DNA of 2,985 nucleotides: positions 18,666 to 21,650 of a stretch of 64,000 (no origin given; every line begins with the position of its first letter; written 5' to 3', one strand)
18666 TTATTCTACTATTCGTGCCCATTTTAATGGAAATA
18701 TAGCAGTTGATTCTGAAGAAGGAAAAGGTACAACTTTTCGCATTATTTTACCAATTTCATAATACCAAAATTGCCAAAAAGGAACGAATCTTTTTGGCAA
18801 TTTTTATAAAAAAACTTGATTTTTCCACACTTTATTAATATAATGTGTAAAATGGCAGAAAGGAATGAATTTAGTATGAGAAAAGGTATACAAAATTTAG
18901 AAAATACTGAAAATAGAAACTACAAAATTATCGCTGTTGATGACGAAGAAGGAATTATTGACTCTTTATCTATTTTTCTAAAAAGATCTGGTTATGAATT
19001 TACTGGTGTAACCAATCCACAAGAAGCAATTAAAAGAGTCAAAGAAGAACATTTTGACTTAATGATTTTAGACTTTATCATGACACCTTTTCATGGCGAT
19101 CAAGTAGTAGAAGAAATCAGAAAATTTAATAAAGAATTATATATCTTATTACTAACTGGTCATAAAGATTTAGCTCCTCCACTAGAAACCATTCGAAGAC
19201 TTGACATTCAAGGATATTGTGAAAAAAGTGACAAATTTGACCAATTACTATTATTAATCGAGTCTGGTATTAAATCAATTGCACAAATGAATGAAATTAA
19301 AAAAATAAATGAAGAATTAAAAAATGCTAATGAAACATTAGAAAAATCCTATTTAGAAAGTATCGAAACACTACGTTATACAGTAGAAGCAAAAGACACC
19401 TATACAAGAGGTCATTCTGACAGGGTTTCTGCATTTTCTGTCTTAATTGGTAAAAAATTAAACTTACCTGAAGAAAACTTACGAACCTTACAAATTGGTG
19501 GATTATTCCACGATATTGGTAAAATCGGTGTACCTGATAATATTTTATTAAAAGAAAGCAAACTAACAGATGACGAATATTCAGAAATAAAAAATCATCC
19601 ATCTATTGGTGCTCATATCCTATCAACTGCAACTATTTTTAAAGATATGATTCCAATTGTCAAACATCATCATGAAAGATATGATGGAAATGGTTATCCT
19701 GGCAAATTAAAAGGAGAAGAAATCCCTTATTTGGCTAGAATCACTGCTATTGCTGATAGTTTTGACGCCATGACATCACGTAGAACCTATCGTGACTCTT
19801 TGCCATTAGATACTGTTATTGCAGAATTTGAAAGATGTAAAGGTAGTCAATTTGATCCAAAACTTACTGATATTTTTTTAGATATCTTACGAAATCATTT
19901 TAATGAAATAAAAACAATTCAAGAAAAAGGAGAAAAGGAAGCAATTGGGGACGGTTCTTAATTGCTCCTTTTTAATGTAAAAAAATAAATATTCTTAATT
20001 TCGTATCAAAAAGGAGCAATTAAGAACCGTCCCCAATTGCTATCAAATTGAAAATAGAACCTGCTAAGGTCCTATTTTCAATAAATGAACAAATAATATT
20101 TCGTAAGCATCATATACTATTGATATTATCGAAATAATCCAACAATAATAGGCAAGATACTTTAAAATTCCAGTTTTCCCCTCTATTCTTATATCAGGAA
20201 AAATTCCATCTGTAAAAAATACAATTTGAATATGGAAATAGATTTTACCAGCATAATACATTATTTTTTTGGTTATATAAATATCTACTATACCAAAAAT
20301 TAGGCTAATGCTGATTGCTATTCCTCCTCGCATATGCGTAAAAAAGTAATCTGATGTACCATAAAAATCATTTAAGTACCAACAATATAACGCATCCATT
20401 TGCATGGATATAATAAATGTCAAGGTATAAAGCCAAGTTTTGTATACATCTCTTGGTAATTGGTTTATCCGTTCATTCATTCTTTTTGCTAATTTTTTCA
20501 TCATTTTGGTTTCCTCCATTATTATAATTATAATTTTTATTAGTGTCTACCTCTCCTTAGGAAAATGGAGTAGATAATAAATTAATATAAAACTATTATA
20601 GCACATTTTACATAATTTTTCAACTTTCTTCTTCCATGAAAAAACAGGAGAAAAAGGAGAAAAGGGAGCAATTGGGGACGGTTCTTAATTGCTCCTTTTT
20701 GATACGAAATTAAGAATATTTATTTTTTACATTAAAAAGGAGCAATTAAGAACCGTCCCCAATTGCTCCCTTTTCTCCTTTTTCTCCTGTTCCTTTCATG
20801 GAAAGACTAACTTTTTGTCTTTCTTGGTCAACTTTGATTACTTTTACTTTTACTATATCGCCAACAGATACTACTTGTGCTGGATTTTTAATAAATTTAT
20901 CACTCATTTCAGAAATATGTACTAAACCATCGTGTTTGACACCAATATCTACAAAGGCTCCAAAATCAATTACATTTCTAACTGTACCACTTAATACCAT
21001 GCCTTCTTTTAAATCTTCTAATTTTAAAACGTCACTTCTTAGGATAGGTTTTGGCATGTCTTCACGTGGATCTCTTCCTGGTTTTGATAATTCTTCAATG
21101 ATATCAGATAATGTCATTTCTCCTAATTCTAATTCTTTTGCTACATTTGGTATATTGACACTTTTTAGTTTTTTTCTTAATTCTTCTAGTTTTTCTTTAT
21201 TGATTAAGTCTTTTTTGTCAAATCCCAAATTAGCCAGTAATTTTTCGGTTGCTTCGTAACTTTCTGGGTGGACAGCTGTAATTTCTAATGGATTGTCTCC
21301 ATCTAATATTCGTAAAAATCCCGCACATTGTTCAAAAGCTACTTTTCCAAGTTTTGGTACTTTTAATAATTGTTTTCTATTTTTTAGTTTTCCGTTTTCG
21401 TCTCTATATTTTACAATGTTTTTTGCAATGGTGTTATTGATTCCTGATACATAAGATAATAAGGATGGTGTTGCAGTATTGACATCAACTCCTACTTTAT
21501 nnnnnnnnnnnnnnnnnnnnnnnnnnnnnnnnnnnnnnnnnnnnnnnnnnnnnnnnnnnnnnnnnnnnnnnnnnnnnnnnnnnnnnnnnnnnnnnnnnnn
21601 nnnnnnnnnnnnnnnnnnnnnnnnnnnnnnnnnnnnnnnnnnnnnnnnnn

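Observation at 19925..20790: Two ~116-bp inverted copies of a hairpin element bracket a membrane-protein gene and give both convergent neighbours the same C-terminal tail and stop codon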

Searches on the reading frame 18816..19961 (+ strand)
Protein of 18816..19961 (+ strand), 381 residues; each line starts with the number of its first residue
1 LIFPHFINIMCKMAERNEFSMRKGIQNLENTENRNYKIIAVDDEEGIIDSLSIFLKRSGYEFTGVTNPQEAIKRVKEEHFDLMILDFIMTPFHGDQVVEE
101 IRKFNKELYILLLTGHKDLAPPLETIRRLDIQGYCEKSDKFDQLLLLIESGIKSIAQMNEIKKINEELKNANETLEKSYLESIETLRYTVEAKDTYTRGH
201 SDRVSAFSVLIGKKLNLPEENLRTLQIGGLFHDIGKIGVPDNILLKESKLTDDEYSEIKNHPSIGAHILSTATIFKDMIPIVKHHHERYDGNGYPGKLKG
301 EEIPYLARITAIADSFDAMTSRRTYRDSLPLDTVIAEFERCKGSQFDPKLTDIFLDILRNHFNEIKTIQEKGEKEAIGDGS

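Call 9: search_protein_families(library=pfam, proteins=[window:18816-19961:+], max_evalue=0.01)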
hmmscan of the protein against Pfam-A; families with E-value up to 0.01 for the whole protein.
window:18816-19961:+ (381 aa): 3 families
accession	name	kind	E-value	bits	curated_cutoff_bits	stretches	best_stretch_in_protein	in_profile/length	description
PF13487.12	HD_5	-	3.3e-38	131.5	27.2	1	189-350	6-170/170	HD domain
PF01966.28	HD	-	5.2e-22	78.8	22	1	199-319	3-116/116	HD domain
PF00072.30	Response_reg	-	1e-16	61.5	30.2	1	38-147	1-109/111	Response regulator receiver domain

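Call 58: find_encoding_contigs(protein=window:18843-19961:+, flank=3000, max_places=10)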
Protein window:18843-19961:+ (372 aa): 4 contigs read that carry it; 4 places shown.
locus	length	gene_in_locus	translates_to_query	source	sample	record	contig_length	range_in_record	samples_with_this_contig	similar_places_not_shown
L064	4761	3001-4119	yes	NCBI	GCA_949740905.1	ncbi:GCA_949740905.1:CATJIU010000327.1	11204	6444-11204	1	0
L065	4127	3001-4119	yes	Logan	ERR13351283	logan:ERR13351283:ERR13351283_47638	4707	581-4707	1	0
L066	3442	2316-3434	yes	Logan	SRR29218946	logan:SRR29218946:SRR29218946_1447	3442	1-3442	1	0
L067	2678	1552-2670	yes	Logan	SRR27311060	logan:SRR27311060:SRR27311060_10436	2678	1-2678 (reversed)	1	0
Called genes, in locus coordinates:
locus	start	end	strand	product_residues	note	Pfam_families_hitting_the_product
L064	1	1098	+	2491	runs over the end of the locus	PF00668:Condensation, PF00501:AMP-binding, PF00550:PP-binding, PF00668:Condensation, PF00501:AMP-binding, PF00550:PP-binding, PF01370:Epimerase, PF07993:NAD_binding_4, +2 more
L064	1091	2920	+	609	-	PF16927:HisKA_7TM, PF13426:PAS_9 (faint), PF00512:HisKA (faint), PF02518:HATPase_c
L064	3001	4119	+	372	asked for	PF00072:Response_reg, PF13487:HD_5, PF01966:HD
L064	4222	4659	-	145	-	-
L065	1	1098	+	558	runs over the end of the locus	?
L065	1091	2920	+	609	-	PF16927:HisKA_7TM, PF13426:PAS_9 (faint), PF00512:HisKA (faint), PF02518:HATPase_c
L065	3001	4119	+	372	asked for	PF00072:Response_reg, PF13487:HD_5, PF01966:HD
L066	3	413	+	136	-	?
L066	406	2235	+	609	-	PF16927:HisKA_7TM, PF13426:PAS_9 (faint), PF00512:HisKA (faint), PF02518:HATPase_c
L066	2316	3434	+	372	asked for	PF00072:Response_reg, PF13487:HD_5, PF01966:HD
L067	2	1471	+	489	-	?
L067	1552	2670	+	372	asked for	PF00072:Response_reg, PF13487:HD_5, PF01966:HD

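Call 59: find_homologous_proteins(query=window:18843-19961:+, max_evalue=1e-60)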
Query window:18843-19961:+ (372 aa): 7771 proteins with E <= 1e-60 among 8000 candidates; the best 120 are listed.
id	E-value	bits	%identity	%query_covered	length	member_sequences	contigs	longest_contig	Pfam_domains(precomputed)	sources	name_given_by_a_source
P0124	4.7e-258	873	-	-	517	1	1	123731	PF08668.19,PF13487.13,PF01966.29,PF00072.31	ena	-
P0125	1.1e-210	717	91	95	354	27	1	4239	PF13487.13,PF01966.29,PF00072.31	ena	-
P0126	1.5e-209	713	90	94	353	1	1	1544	PF13487.13,PF01966.29,PF00072.31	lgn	-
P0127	3.1e-209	712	91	94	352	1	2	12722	PF13487.13,PF01966.29,PF00072.31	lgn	-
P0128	5.0e-209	712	90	94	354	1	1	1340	PF13487.13,PF01966.29,PF00072.31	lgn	-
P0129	1.1e-208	710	92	94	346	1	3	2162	PF13487.13,PF01966.29,PF00072.31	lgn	-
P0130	1.2e-208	710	90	95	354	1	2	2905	PF13487.13,PF01966.29,PF00072.31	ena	-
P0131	1.5e-208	710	89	94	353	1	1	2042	PF13487.13,PF01966.29,PF00072.31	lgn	-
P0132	1.5e-208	710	92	94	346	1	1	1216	PF13487.13,PF01966.29,PF00072.31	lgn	-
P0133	2.2e-208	709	92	94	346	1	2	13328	PF13487.13,PF01966.29,PF00072.31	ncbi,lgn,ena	-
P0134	2.6e-208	709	90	94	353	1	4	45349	PF13487.13,PF01966.29,PF00072.31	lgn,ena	-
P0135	2.6e-208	709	91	94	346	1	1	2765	PF13487.13,PF01966.29,PF00072.31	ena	-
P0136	3.7e-208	709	92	94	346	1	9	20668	PF13487.13,PF01966.29,PF00072.31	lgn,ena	-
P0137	3.8e-208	709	90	94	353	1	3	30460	PF13487.13,PF01966.29,PF00072.31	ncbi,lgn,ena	-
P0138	4.4e-208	708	89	94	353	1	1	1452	PF13487.13,PF01966.29,PF00072.31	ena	-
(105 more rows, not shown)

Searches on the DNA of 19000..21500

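Call 19: search_rna_families(source=window, start=19000, end=21500, threshold=evalue, max_evalue=1)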
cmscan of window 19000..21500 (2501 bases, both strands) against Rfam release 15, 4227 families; matches with E-value up to 1: 24.
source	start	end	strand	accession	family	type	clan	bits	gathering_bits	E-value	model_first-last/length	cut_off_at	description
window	20636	20797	-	RF01911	MIR2118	Gene; miRNA;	-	59.3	85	2.3e-10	1-170/170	no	MIR2118 microRNA precursor family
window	19934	20047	-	RF04120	MIR5998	Gene; miRNA;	-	53.6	180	5.1e-10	1-173/173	no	MIR5998 microRNA precursor family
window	20639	20796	+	RF01911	MIR2118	Gene; miRNA;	-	50.7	85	2.9e-08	1-170/170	no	MIR2118 microRNA precursor family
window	20636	20800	+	RF00908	MIR529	Gene; miRNA;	-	45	75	1.1e-08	1-131/131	no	MIR529 microRNA precursor family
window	20634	20796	-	RF00908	MIR529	Gene; miRNA;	-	44.1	75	2e-08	1-131/131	no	MIR529 microRNA precursor family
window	20667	20767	-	RF03641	mir-991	Gene; miRNA;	-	42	100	7.8e-07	1-88/88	no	mir-991 microRNA precursor family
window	20671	20763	+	RF03861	mir-4484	Gene; miRNA;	-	41.4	90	1.6e-05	1-89/89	no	mir-4484 microRNA precursor family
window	19944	20037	-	RF03861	mir-4484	Gene; miRNA;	-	41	90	2.1e-05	1-89/89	no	mir-4484 microRNA precursor family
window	20660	20775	+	RF00828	mir-75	Gene; miRNA;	-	39.1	60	2.7e-06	1-92/92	no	mir-75 microRNA precursor family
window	20671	20763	-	RF03861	mir-4484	Gene; miRNA;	-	37.8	90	0.00012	1-89/89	no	mir-4484 microRNA precursor family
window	20646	20779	+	RF02436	SpF43_sRNA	Gene; sRNA;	-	36.4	70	2.6e-05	1-99/99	no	Streptococcus sRNA SpF43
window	20641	20794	+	RF00690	MIR408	Gene; miRNA;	-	35.3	64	2.1e-06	1-126/126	no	MIR408 microRNA precursor family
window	20659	20775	-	RF03623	mir-1252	Gene; miRNA;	-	31.9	70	0.0072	1-65/65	no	mir-1252 microRNA precursor family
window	19945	20036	-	RF04239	mir-4679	Gene; miRNA;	-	31.3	88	0.002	1-75/75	no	mir-4679 microRNA precursor family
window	20658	20698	-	RF04344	Plastid-psbA-3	Cis-reg;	CL00153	25.1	48.4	0.12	1-57/57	no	Plastid-psbA-3 3UTR RNA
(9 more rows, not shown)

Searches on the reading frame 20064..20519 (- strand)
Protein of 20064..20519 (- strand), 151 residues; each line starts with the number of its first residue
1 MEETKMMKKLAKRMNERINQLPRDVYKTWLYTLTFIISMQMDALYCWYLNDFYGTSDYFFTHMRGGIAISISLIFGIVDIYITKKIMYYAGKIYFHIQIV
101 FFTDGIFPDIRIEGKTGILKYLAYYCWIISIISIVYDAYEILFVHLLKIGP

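Call 8: find_encoding_contigs(protein=window:20064-20519:-, flank=6000, max_places=10)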
Protein window:20064-20519:- (151 aa): no gene with exactly this product is on record in the collection.

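Call 9: search_protein_families(library=pfam, proteins=[window:20064-20519:-], max_evalue=0.01)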
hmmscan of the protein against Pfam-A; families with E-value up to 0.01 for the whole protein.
window:20064-20519:- (151 aa): 0 families

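Call 10: find_homologous_proteins(query=window:20064-20519:-, max_evalue=0.01)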
Query window:20064-20519:- (151 aa): 3 proteins with E <= 0.01 among 15 candidates.
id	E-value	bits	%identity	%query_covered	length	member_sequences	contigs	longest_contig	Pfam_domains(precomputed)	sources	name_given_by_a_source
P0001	6.7e-91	320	100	96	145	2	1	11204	-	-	-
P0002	1.5e-53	199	66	96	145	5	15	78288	-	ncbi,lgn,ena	-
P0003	1.7e-48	182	59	94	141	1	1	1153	-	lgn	-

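Call 12: find_encoding_contigs(protein=P0001, flank=8000, max_places=10)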
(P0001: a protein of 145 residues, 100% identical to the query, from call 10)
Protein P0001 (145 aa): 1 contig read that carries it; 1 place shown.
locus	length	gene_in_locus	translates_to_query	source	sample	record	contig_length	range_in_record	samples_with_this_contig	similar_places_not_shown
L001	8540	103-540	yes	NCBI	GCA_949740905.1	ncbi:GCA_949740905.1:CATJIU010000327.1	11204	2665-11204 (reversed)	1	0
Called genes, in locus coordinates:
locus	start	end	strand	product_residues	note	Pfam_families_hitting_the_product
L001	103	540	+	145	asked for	-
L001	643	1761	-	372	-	PF00072:Response_reg, PF13487:HD_5, PF01966:HD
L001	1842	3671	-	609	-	PF16927:HisKA_7TM, PF13426:PAS_9 (faint), PF00512:HisKA (faint), PF02518:HATPase_c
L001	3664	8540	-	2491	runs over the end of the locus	PF00668:Condensation, PF00501:AMP-binding, PF00550:PP-binding, PF00668:Condensation, PF00501:AMP-binding, PF00550:PP-binding, PF01370:Epimerase, PF07993:NAD_binding_4, +2 more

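Call 13: find_encoding_contigs(protein=P0002, flank=8000, max_places=10)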
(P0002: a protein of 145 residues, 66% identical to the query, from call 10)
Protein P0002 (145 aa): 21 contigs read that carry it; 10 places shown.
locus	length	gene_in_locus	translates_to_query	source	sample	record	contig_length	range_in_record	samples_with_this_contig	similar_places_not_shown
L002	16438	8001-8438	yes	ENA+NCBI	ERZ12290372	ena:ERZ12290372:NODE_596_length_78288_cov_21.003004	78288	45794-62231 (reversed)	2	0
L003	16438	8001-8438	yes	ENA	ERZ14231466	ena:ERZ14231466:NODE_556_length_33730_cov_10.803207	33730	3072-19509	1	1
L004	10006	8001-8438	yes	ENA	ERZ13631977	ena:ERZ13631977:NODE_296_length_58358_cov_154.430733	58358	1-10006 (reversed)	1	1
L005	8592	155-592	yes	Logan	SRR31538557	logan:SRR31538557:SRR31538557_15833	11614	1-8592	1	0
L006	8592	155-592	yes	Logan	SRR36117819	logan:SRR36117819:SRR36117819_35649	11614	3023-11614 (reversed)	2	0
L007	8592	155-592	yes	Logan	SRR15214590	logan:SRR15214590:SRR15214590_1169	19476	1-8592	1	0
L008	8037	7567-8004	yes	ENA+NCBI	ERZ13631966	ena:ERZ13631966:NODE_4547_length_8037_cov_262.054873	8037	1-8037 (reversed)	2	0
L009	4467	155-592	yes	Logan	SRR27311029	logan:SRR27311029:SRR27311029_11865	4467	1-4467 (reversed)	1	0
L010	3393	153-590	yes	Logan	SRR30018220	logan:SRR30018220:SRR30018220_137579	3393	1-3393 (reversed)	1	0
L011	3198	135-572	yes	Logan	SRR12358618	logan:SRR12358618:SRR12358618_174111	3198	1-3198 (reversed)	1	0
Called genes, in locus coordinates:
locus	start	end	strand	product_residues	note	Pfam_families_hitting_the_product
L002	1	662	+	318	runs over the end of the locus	PF01544:CorA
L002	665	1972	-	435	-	PF09587:PGA_cap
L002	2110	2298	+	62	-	PF04070:DUF378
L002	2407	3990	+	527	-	PF00005:ABC_tran, PF02463:SMC_N (faint), PF13304:AAA_21 (faint), PF12848:ABC_tran_Xtn, PF00005:ABC_tran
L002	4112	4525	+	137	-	PF00383:dCMP_cyt_deam_1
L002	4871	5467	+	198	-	-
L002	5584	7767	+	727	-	PF09371:Tex_N, PF22706:Tex_central_region, PF14639:YqgF, PF16921:Tex_YqgF, PF14635:HHH_7, PF12836:HHH_3, PF17674:HHH_9, PF00575:S1, +1 more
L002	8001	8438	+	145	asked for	-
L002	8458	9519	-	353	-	PF00072:Response_reg, PF13487:HD_5, PF01966:HD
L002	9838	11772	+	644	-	-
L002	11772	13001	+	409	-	PF05816:TelA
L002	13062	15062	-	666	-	PF00512:HisKA (faint), PF02518:HATPase_c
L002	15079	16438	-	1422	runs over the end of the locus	PF00668:Condensation, PF00501:AMP-binding, PF13193:AMP-binding_C (faint), PF01370:Epimerase, PF07993:NAD_binding_4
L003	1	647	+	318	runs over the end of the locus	PF01544:CorA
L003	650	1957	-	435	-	PF09587:PGA_cap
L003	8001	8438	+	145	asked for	-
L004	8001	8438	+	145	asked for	-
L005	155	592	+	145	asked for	-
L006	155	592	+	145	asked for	-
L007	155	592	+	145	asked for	-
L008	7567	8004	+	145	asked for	-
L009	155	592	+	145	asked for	-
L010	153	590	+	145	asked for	-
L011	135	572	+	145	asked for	-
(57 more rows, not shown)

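Call 20: find_encoding_contigs(protein=P0003, flank=8000, max_places=10)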
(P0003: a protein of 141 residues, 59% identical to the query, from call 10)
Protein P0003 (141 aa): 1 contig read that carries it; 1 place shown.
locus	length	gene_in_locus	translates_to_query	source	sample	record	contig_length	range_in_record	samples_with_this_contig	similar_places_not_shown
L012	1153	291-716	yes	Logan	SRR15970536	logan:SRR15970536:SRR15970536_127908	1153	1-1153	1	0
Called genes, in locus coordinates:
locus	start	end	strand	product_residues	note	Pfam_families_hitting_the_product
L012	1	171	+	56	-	?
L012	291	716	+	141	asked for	-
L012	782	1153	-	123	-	?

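Call 82: search_protein_families(library=ncbifam, proteins=[L002:4697-5467:+], max_evalue=0.001)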
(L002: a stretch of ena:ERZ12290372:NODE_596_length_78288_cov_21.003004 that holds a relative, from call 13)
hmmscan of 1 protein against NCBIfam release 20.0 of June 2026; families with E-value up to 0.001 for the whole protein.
L002:4697-5467:+ (256 aa): 1 family
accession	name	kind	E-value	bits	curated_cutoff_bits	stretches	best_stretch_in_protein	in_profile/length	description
NF047646.1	REP_Tyr_transpos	equivalog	4.8e-22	78.4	80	1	7-144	3-146/146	REP-associated tyrosine transposase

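Call 83: search_protein_families(library=pfam, proteins=[L002:4697-5467:+], max_evalue=0.001)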
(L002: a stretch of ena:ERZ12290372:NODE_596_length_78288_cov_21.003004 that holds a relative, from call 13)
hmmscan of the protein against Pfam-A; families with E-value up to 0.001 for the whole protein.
L002:4697-5467:+ (256 aa): 1 family
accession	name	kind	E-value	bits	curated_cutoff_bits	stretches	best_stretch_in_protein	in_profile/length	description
PF01797.21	Y1_Tnp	-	4.4e-10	40.2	23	1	16-126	7-119/121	Transposase IS200 like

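Call 84: search_protein_representatives(alignment_id=A5)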
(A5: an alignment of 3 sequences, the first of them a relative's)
Query: 3 sequences, 144 profile positions. Proteins with E-value up to 0.001 (for the whole library): 8; up to 1e-10: 7; up to 1e-30: 2. The best 8 are listed.
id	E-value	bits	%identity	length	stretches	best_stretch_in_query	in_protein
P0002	4.7e-80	283.1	-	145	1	1-144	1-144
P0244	6.7e-35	136.7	-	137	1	2-140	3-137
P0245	7.4e-25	104.1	-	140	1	11-142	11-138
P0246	7.4e-23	97.7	-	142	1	1-136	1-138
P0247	1.7e-18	83.5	-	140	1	1-135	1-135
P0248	8.8e-18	81.2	-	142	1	14-142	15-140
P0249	4.6e-15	72.4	-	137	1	1-136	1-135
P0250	6.2e-09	52.5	-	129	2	65-140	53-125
